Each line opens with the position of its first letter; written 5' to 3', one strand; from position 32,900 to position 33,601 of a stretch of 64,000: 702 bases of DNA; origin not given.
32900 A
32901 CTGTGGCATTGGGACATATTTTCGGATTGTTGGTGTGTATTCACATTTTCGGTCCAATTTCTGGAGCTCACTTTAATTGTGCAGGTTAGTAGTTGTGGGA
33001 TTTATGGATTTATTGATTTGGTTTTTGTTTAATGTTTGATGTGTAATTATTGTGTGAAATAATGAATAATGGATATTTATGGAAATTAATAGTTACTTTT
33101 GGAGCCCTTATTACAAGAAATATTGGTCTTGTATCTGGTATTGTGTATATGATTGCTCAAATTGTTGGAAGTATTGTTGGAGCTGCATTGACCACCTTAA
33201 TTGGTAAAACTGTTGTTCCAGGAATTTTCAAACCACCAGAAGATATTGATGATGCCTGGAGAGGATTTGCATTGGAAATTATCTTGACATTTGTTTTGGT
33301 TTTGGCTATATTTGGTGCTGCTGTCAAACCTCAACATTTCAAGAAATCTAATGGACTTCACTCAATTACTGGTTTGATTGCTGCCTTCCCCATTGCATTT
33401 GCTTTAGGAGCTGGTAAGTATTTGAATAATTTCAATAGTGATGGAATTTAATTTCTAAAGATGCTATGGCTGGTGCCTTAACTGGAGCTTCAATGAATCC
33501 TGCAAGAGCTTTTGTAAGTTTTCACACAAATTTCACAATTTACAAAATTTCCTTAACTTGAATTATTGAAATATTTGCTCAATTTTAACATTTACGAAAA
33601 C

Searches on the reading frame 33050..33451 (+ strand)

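Call 74: search_protein_families(library=pfam, max_evalue=0.001, proteins=[window:33050-33451:+])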
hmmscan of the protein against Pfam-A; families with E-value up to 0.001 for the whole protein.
window:33050-33451:+ (133 aa): 1 family
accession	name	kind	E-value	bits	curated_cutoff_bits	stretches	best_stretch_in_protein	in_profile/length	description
PF00230.25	MIP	-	9.1e-17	62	25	1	15-120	73-172/222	Major intrinsic protein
